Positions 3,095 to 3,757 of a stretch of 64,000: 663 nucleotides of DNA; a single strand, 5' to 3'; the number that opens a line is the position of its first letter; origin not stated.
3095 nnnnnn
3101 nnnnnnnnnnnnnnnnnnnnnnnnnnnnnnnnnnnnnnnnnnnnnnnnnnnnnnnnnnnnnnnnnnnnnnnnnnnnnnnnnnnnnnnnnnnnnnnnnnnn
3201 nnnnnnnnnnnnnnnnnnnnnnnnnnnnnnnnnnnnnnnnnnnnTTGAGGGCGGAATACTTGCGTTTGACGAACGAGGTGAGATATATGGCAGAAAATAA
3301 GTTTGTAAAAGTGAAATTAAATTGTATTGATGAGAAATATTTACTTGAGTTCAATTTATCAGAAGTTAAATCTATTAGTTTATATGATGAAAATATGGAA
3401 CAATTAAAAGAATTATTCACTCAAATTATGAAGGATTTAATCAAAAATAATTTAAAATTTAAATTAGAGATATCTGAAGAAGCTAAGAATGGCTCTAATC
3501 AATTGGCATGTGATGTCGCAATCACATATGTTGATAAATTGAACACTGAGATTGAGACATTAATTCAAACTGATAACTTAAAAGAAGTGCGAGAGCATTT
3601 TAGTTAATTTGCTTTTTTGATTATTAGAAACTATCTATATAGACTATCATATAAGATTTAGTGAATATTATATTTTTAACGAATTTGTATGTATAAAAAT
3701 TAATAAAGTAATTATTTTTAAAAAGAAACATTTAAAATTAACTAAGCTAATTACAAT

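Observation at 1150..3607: PHP-nuclease/OLD-type ATPase fusion with a coupled 106-aa ORF: candidate uncharacterised defence module in an island 3-prime of guaA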

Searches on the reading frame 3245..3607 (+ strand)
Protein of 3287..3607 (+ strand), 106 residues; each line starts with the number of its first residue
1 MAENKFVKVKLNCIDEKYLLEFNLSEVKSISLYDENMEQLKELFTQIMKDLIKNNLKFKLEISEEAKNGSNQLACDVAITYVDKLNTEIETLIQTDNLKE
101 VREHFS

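Call 3: search_protein_families(library=pfam, proteins=[window:3287-3607:+], max_evalue=0.01)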
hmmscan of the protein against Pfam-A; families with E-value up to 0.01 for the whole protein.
window:3287-3607:+ (106 aa): 0 families

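Call 4: search_protein_families(library=padloc, proteins=[window:3287-3607:+], max_evalue=0.01)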
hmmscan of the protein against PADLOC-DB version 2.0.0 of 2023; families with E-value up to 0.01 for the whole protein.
window:3287-3607:+ (106 aa): 0 families

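Call 7: search_protein_families(library=ncbifam, proteins=[window:3287-3607:+], max_evalue=1)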
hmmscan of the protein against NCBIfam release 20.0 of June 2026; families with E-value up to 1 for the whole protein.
window:3287-3607:+ (106 aa): 4 families
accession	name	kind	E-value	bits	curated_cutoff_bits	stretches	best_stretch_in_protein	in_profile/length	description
NF033916.0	antiphage_ZorA_3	subfamily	0.0034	16.3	250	1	25-91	131-197/509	anti-phage ZorAB system protein ZorA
NF045977.1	MAG0770_fam_LP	subfamily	0.017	14.2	100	1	34-96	100-165/377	MAG0770 family lipoprotein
NF049969.1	GlMnHpPKinHddA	equivalog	0.028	13.9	600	1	8-71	51-111/338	D-glycero-D-manno-heptose 7-phosphate kinase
NF011889.0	PRK15362.1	equivalog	0.03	13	540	1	36-98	362-424/476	type III secretion system translocon protein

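Call 8: search_protein_families(library=padloc, proteins=[window:3287-3607:+, window:3245-3607:+], max_evalue=10)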
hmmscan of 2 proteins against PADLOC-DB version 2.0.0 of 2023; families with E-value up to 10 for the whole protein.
window:3287-3607:+ (106 aa): 0 families

window:3245-3607:+ (120 aa): 0 families

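Call 28: search_protein_families(library=padloc, alignment_id=A3, max_evalue=0.01)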
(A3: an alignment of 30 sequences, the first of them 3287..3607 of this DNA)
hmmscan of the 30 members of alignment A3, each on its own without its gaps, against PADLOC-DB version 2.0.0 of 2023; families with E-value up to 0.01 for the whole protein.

A. member 1, window:3287-3607:+ (106 aa): 0 families

B. families by the number of members that match (of 30 scanned): 5 families
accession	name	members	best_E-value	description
PDLC03874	LmuC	4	0.0039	-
PDLC03430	REase_II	2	0.00037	Type II restriction enzyme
PDLC00951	Cas5b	1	0.0021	"CRISPR-associated protein Cas5, subtype I-B/HMARI"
PDLC04535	PDC-M24A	1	0.0045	-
PDLC01432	Cas5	1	0.0086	CAS-I-B; effector_G5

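Call 29: search_protein_families(library=pfam, alignment_id=A3, max_evalue=0.01)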
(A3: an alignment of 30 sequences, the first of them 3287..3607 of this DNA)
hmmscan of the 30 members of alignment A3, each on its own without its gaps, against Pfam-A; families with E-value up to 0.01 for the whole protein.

A. member 1, window:3287-3607:+ (106 aa): 0 families

B. families by the number of members that match (of 30 scanned): 2 families
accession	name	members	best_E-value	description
PF09556.15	RE_HaeIII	1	0.0028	HaeIII restriction endonuclease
PF13926.11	DUF4211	1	0.0074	Domain of unknown function (DUF4211)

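Call 49: find_homologous_proteins(query=window:3287-3607:+, max_evalue=0.001)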
Query window:3287-3607:+ (106 aa): 7 proteins with E <= 0.001 among 10 candidates.
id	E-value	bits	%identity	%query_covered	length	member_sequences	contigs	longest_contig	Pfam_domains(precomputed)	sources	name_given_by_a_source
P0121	1.5e-58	213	100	100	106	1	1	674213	-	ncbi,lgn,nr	ncbi:MAG: hypothetical protein SO253_03555 [Bacilli bacterium]|nr:hypothetical protein [Bacilli bact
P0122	8.9e-52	191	90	100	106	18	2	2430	-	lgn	-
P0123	4.1e-51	189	89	100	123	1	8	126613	-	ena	-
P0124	2.4e-39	151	74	96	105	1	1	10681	-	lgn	-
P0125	2.9e-35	138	68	98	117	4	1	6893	-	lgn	-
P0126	4.6e-34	134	67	97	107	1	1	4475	-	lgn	-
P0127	7.1e-28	115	61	96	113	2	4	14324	-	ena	-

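Call 51: find_homologous_proteins(query=A3, max_evalue=0.001)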
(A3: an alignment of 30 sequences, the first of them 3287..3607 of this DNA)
Query A3 (30 sequences) (106 aa, profile of the alignment): 1171 proteins with E <= 0.001 among 2597 candidates; the best 120 are listed.
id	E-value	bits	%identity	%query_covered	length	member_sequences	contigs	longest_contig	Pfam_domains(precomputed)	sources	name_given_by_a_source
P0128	4.8e-30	121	30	74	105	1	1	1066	-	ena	-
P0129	1.0e-29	120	30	75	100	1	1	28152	-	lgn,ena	-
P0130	1.4e-29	120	33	74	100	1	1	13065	-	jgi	-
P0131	1.4e-29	120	-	-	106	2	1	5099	-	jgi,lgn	-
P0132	1.7e-29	120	28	75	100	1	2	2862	-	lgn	-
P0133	1.7e-29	120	29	74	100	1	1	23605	-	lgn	-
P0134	1.8e-29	120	24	79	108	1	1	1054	-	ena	-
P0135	1.9e-29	120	28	75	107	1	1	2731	-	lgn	-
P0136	2.0e-29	119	30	74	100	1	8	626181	-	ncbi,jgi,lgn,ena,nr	ncbi:MAG: hypothetical protein A2711_14545 [Burkholderiales bacterium RIFCSPHIGHO2_01_FULL_63_240]|j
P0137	2.4e-29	119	32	74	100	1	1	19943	-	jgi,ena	-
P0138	2.7e-29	119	25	71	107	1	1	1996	-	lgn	-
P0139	3.6e-29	119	30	75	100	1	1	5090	-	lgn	-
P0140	4.0e-29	119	30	74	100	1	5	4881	-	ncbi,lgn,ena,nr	ncbi:MAG: hypothetical protein Q8O23_03830 [Gallionella sp.]|nr:hypothetical protein [Gallionella sp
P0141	4.0e-29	119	29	74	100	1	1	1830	-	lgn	-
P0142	4.3e-29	118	28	75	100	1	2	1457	-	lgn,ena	-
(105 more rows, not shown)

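Call 57: predict_structure(alignment_id=A4)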
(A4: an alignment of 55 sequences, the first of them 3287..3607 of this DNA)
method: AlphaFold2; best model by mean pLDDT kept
length: 106 residues; sequences in the alignment: 55
mean_pLDDT: 87.5   pTM: 0.75
mean pLDDT of the five models: 87.5, 81.1, 72.9, 70.9, 69.0
residues with pLDDT >= 90: 54; 70-90: 48; 50-70: 4; < 50: 0
segments of 3 or more residues with pLDDT < 50: none
pLDDT, mean of each block of 10 residues (from residue 1): 88 85 90 83 91 93 78 87 94 90 81
secondary structure, 60 per line:
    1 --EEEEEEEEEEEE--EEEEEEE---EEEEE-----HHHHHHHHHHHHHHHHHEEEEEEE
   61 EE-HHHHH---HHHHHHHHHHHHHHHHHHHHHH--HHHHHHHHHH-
elements in order: E3-14 E17-23 E27-31 H37-53 E54-62 H64-68 H72-93 H96-105

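Call 61: fold_search(model_id=the predicted structure, library=pdb)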
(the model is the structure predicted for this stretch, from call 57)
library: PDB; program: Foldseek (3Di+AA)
matches with E <= 10: 569; with E <= 0.001: 0
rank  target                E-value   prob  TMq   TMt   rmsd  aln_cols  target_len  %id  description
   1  4ahu_B                2.5e-02  0.57  0.30  0.22  14.8       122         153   11  Parallel screening of a low molecular weight compound library: do differences in methodology affect hit identification (released 2012-12-19)
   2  4ah9_A                3.3e-02  0.54  0.30  0.22  14.5       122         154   11  Parallel screening of a low molecular weight compound library: do differences in methodology affect hit identification (released 2012-12-19)
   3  7z1z_C                3.7e-02  0.44  0.28  0.14  15.3       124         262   10  MVV strand transfer complex (STC) intasome in complex with LEDGF/p75 at 3.5 A resolution (released 2022-05-11)
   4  6vrg_D                4.2e-02  0.51  0.30  0.19  14.2       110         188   14  Structure of HIV-1 integrase with native amino-terminal sequence (released 2020-09-09)
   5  3wng_A                5.1e-02  0.51  0.31  0.25  14.1       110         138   13  Cyclic hexapeptide PKIDNp in complex with HIV-1 integrase (released 2013-12-25)
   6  3wne_A                5.1e-02  0.44  0.30  0.24  14.5       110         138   10  Cyclic hexapeptide PKIDNG in complex with HIV-1 integrase (released 2013-12-25)
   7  3vq5_A                5.4e-02  0.38  0.30  0.25  13.6       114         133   12  HIV-1 IN core domain in complex with N-METHYL-1-(4-METHYL-2-PHENYL-1,3-THIAZOL-5-YL)METHANAMINE (released 2013-01-30)
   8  2b4j_B                5.8e-02  0.41  0.30  0.23  15.2       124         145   10  Structural basis for the recognition between HIV-1 integrase and LEDGF/p75 (released 2005-10-25)
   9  7ue1_B                6.2e-02  0.41  0.30  0.23  15.0       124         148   10  HIV-1 Integrase Catalytic Core Domain Mutant (KGD) in Complex with Inhibitor GRL-142 (released 2023-03-22)
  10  4aht_A                6.2e-02  0.35  0.28  0.22  14.6       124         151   12  Parallel screening of a low molecular weight compound library: do differences in methodology affect hit identification (released 2012-12-19)
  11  6ex9_A                6.6e-02  0.51  0.32  0.26  14.4       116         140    9  Crystal Structure of HIV-1 Integrase Catalytic Core Domain with Inhibitor Peptide (released 2018-06-06)
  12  3vq5_B                6.6e-02  0.47  0.31  0.26  14.2       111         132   11  HIV-1 IN core domain in complex with N-METHYL-1-(4-METHYL-2-PHENYL-1,3-THIAZOL-5-YL)METHANAMINE (released 2013-01-30)
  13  1exq_A                6.6e-02  0.44  0.31  0.23  14.0       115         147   15  CRYSTAL STRUCTURE OF THE HIV-1 INTEGRASE CATALYTIC CORE DOMAIN (released 2000-11-03)
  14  4nyf_A                6.6e-02  0.38  0.30  0.23  14.4       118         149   10  HIV integrase in complex with inhibitor (released 2014-06-25)
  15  1bis_B                6.6e-02  0.33  0.28  0.21  15.6       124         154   12  HIV-1 INTEGRASE CORE DOMAIN (released 1998-08-19)
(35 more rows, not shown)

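Call 74: find_encoding_contigs(protein=P0123, flank=10000, max_places=4)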
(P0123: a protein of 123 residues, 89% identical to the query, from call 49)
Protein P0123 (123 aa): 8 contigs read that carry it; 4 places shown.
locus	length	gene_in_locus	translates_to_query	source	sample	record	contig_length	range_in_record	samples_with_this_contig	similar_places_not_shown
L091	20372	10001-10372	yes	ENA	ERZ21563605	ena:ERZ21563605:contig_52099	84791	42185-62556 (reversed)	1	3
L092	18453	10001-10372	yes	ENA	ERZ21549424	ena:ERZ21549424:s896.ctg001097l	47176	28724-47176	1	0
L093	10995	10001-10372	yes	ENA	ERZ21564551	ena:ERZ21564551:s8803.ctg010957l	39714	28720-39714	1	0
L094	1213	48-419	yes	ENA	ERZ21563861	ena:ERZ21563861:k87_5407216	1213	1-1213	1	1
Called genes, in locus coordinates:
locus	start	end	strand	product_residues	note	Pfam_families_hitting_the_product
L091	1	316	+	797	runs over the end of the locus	PF00122:E1-E2_ATPase, PF00702:Hydrolase, PF08282:Hydrolase_3 (weak)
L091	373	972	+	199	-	PF13302:Acetyltransf_3, PF13420:Acetyltransf_4, PF00583:Acetyltransf_1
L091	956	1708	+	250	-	PF00881:Nitroreductase, PF14512:TM1586_NiRdase (faint)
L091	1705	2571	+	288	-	PF03446:NAD_binding_2, PF03807:F420_oxidored (weak), PF14833:NAD_binding_11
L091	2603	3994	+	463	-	PF00860:Xan_ur_permease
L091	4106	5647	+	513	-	PF00117:GATase, PF07722:Peptidase_C26 (weak), PF06508:QueC (faint), PF02540:NAD_synthase (weak), PF00958:GMP_synt_C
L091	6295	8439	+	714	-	-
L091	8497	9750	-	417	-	PF01548:DEDD_Tnp_IS110, PF02371:Transposase_20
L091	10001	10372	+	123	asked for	-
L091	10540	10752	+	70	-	PF20442:BrxL_N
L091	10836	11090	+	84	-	PF20442:BrxL_N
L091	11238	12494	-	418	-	PF01548:DEDD_Tnp_IS110, PF02371:Transposase_20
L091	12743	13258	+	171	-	-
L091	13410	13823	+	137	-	PF12762:DDE_Tnp_IS1595 (weak)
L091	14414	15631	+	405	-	PF00145:DNA_methylase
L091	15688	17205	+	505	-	PF02976:MutH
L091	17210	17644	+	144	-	PF03852:Vsr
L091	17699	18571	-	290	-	PF13276:HTH_21, PF00665:rve, PF13683:rve_3, PF13333:rve_2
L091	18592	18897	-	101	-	PF01527:HTH_Tnp_1, PF13518:HTH_28 (weak)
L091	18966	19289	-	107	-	PF01548:DEDD_Tnp_IS110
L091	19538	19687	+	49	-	-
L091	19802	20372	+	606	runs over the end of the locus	PF07693:KAP_NTPase, PF13191:AAA_16 (faint)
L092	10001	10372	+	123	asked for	-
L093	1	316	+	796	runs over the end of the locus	PF00122:E1-E2_ATPase, PF00702:Hydrolase, PF08282:Hydrolase_3 (weak)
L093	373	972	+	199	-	PF13302:Acetyltransf_3, PF13420:Acetyltransf_4, PF00583:Acetyltransf_1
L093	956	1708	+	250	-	PF00881:Nitroreductase, PF14512:TM1586_NiRdase (faint)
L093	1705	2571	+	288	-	PF03446:NAD_binding_2, PF03807:F420_oxidored (weak), PF14833:NAD_binding_11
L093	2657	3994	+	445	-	PF00860:Xan_ur_permease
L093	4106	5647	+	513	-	PF00117:GATase, PF07722:Peptidase_C26 (weak), PF06508:QueC (faint), PF02540:NAD_synthase (weak), PF00958:GMP_synt_C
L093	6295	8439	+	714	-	-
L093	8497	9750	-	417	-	PF01548:DEDD_Tnp_IS110, PF02371:Transposase_20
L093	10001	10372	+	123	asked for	-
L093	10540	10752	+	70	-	PF20442:BrxL_N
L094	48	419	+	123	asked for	-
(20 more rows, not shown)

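Call 93: find_encoding_contigs(protein=P0121, flank=10000, max_places=6)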
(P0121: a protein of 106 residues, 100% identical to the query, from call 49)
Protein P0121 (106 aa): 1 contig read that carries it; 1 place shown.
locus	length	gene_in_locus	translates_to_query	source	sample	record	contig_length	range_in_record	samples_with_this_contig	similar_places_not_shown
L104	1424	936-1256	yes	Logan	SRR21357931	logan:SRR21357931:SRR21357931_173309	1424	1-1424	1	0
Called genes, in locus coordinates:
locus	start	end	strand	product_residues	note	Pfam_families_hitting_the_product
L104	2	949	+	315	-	?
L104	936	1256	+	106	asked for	-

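Call 128: search_protein_representatives(alignment_id=A4)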
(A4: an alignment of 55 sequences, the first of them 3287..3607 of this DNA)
Query: 55 sequences, 101 profile positions. Proteins with E-value up to 0.001 (for the whole library): 385; up to 1e-10: 103; up to 1e-30: 2. The best 150 are listed.
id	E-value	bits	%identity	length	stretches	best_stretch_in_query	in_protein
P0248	3.0e-33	130.0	-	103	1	1-99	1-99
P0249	9.9e-33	128.3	-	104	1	1-94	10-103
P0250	3.8e-30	120.0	-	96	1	1-95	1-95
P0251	9.5e-30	118.7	-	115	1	1-95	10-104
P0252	4.5e-29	116.6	-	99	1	1-97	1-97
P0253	6.3e-28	112.9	-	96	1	1-94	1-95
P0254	8.3e-28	112.5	-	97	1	1-96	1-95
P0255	6.7e-27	109.6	-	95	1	1-94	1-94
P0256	1.6e-26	108.4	-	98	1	1-96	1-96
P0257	2.1e-26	108.0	-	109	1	1-96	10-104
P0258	1.4e-24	102.2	-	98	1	1-97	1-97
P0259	4.4e-24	100.5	-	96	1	1-95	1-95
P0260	5.6e-24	100.2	-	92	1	1-70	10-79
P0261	7.4e-24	99.8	-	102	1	2-97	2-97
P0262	7.6e-24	99.8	-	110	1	1-95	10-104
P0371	2.3e-09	53.3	-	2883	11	21-43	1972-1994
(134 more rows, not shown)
